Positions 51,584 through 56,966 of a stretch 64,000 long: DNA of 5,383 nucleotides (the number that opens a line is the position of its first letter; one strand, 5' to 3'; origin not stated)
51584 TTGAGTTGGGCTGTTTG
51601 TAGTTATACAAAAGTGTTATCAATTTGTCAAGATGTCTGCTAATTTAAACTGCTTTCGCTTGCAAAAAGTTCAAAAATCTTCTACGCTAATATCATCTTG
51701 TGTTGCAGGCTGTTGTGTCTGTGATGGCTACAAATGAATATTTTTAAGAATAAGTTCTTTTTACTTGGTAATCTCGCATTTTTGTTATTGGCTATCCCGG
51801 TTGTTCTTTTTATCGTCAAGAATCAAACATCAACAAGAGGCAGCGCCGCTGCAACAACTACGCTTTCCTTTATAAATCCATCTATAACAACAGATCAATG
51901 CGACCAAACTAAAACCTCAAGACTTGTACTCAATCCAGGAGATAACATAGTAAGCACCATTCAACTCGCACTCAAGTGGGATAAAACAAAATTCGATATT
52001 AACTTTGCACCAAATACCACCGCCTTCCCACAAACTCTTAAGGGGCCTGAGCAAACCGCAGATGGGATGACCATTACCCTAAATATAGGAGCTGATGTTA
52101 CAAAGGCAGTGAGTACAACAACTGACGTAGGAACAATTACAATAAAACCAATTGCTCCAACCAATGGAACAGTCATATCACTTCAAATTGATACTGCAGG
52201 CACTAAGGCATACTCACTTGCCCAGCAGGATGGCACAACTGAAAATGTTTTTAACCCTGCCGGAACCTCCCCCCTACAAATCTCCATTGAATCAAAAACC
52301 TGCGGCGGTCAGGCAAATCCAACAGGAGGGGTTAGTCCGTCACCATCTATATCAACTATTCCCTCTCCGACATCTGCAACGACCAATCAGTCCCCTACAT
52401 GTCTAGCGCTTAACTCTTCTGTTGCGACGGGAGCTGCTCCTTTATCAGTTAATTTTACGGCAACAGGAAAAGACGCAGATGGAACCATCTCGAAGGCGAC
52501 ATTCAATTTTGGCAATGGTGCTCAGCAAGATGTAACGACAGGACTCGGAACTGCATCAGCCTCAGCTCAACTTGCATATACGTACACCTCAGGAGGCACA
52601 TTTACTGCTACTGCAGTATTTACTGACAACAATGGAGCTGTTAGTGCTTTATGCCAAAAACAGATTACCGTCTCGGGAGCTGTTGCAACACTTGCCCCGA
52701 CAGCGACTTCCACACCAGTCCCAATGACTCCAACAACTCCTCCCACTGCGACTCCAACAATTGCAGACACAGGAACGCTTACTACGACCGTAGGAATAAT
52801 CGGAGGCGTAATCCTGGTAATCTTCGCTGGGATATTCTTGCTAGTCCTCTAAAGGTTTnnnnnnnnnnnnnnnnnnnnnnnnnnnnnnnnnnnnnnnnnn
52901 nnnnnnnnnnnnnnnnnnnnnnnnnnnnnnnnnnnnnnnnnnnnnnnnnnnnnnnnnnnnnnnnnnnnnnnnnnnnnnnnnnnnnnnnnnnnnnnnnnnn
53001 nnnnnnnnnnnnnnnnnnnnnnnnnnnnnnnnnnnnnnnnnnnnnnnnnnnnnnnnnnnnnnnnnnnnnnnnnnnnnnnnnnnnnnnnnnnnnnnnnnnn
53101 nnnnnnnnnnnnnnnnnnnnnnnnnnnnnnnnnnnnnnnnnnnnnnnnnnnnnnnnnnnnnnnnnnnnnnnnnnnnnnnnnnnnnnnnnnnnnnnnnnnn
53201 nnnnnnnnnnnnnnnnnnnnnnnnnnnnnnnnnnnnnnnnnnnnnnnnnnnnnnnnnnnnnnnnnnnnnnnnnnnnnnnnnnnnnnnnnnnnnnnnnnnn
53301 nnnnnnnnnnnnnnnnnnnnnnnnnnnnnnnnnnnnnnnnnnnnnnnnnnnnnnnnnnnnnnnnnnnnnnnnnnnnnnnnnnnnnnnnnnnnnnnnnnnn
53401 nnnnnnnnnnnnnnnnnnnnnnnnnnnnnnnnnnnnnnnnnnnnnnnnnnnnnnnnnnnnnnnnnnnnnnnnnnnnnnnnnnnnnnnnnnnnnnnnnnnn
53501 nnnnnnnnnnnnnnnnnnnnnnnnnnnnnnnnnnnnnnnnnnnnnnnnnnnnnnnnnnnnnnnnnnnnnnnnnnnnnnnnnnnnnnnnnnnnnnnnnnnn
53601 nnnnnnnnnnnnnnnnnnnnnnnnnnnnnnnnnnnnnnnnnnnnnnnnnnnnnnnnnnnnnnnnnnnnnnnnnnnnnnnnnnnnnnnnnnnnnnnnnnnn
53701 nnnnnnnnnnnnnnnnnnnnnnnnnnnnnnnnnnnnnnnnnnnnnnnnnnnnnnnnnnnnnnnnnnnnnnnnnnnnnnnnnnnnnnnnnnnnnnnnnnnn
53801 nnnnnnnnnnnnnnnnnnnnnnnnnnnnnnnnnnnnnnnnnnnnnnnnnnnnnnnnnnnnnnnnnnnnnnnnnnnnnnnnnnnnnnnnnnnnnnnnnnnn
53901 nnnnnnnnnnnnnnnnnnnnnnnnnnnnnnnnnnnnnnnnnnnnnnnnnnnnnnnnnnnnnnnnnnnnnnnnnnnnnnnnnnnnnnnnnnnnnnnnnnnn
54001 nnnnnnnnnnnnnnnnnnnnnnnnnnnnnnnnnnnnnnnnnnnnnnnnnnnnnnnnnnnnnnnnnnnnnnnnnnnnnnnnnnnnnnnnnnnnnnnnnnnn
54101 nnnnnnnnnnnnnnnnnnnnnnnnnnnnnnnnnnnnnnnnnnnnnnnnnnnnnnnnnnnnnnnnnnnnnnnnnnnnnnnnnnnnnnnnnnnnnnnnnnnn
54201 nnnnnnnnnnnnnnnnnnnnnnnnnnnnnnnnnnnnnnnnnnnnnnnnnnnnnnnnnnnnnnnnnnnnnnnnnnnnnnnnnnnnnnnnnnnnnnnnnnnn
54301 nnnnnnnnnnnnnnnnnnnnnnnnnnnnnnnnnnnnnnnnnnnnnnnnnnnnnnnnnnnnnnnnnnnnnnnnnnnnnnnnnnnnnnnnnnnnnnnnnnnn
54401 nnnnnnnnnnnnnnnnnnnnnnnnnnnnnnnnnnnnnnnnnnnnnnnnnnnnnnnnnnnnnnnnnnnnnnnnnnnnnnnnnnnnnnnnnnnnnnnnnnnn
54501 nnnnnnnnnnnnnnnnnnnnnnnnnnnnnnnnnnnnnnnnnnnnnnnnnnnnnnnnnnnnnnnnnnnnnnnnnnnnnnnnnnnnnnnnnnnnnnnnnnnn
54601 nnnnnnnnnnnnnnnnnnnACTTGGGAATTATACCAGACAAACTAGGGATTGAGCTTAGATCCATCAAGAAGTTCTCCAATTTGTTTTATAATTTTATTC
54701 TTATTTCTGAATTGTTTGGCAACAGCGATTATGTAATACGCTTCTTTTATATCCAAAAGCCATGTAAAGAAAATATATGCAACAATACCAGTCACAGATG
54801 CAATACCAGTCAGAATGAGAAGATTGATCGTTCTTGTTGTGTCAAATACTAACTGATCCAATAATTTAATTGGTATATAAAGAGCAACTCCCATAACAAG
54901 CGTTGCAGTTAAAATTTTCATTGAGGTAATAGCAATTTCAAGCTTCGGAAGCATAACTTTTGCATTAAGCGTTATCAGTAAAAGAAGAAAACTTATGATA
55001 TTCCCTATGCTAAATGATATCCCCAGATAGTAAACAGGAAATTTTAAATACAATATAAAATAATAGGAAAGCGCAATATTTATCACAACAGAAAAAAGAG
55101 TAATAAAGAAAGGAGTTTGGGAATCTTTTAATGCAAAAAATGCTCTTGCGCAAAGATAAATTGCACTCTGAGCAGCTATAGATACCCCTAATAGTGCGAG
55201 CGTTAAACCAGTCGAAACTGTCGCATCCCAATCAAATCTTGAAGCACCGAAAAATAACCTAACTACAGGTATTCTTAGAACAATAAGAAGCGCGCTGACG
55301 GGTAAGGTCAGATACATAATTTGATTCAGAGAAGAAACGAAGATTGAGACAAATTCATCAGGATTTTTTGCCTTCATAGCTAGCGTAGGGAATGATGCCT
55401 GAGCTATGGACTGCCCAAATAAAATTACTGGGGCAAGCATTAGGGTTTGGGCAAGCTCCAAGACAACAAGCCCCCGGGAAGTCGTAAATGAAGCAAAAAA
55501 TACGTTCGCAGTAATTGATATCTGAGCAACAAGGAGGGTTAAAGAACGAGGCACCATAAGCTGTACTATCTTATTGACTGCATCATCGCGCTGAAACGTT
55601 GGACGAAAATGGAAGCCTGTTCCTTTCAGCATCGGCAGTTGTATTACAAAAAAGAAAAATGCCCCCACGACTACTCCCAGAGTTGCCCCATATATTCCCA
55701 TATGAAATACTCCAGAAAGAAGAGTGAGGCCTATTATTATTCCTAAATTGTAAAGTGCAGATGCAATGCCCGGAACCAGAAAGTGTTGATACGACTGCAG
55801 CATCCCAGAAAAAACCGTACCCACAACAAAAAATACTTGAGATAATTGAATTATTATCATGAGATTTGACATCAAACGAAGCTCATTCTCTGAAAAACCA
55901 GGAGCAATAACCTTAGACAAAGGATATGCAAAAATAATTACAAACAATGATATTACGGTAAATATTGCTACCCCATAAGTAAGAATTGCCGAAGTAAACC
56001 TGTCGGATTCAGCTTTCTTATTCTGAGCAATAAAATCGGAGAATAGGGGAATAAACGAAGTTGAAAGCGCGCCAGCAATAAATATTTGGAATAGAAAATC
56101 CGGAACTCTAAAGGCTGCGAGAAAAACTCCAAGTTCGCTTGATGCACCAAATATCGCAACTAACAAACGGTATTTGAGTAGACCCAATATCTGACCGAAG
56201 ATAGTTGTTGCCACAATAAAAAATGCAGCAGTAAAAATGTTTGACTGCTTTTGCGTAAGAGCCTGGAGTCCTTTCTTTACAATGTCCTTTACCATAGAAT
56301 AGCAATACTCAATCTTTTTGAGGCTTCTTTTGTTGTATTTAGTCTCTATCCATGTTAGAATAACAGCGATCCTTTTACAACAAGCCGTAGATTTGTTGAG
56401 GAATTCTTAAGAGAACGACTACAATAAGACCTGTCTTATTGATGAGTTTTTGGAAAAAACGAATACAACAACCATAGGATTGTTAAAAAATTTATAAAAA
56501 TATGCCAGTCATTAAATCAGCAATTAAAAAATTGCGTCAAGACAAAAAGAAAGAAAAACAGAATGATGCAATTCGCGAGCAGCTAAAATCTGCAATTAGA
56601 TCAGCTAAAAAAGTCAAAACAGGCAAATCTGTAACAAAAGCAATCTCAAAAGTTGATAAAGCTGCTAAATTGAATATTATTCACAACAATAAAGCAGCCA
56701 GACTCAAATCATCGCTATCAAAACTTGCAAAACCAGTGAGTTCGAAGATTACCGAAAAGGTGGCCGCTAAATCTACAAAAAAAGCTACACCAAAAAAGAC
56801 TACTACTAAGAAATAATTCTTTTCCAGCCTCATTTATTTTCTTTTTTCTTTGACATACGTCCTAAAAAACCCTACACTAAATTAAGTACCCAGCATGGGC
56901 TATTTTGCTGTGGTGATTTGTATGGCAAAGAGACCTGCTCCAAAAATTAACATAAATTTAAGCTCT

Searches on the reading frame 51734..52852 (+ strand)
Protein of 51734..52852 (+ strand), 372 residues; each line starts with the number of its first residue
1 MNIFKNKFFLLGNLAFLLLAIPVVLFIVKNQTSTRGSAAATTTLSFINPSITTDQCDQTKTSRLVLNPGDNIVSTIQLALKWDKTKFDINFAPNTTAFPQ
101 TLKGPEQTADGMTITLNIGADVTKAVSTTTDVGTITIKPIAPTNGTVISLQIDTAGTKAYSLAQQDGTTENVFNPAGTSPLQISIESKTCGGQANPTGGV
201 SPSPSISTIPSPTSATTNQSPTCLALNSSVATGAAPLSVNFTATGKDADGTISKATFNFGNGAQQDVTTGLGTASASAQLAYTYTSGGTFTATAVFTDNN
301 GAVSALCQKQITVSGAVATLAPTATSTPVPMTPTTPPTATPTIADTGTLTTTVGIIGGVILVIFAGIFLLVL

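Call 9: search_protein_families(library=pfam, proteins=[window:51734-52852:+], max_evalue=0.01)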
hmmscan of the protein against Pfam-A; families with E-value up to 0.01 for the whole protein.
window:51734-52852:+ (372 aa): 2 families
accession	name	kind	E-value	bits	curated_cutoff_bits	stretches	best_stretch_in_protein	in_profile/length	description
PF18911.6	PKD_4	-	1.5e-06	28.6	27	1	231-311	12-83/85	PKD domain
PF00801.26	PKD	-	4.1e-06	27.1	23.5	1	231-305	9-74/80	PKD domain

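Call 21: search_protein_families(library=ncbifam, proteins=[window:51734-52852:+], max_evalue=0.01)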
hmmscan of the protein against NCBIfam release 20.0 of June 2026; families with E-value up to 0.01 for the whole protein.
window:51734-52852:+ (372 aa): 0 families

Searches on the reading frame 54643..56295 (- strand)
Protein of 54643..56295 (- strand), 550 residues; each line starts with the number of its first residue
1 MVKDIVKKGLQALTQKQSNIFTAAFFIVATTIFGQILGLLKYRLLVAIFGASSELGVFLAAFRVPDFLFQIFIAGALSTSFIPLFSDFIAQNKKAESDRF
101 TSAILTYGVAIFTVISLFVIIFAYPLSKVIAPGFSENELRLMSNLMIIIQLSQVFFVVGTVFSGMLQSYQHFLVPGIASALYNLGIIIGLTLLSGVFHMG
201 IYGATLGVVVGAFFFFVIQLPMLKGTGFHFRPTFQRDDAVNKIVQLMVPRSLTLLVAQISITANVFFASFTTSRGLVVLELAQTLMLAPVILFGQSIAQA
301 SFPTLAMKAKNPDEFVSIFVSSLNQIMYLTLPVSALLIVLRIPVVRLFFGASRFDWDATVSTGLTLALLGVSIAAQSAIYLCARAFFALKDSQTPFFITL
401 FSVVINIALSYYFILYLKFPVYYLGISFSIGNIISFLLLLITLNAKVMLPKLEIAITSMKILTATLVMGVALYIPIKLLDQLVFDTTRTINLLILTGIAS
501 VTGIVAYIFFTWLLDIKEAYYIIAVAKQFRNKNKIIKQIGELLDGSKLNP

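Call 9: search_protein_families(library=pfam, proteins=[window:54643-56295:-], max_evalue=0.01)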
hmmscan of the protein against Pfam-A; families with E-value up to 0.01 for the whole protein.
window:54643-56295:- (550 aa): 3 families
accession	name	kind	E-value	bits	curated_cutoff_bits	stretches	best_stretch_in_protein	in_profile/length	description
PF03023.19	MurJ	-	3.2e-70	237.4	27.4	1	46-479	2-436/451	Lipid II flippase MurJ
PF13440.11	Polysacc_synt_3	-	6.4e-07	29.3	23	1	113-351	55-286/293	Polysaccharide biosynthesis protein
PF01554.23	MatE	-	0.00023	21.3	24.9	1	45-182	19-151/161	MatE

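Call 21: search_protein_families(library=ncbifam, proteins=[window:54643-56295:-], max_evalue=0.01)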
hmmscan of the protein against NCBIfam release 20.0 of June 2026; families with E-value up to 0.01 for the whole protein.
window:54643-56295:- (550 aa): 2 families
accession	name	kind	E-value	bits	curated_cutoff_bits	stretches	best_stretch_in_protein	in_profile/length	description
TIGR01695.1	murJ_mviN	equivalog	3.8e-75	253.5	235.55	1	24-522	6-504/506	murein biosynthesis integral membrane protein MurJ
TIGR00797.1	matE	subfamily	4.3e-07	29.2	147.4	2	67-348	38-322/396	MATE family efflux transporter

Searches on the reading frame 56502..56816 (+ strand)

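Call 9: search_protein_families(library=pfam, proteins=[window:56502-56816:+], max_evalue=0.01)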
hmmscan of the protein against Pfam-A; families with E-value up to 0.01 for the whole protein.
window:56502-56816:+ (104 aa): 1 family
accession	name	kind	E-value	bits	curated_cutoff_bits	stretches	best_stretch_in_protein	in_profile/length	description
PF01649.23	Ribosomal_S20p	-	1.6e-12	48.3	29.5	1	4-75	3-81/83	Ribosomal protein S20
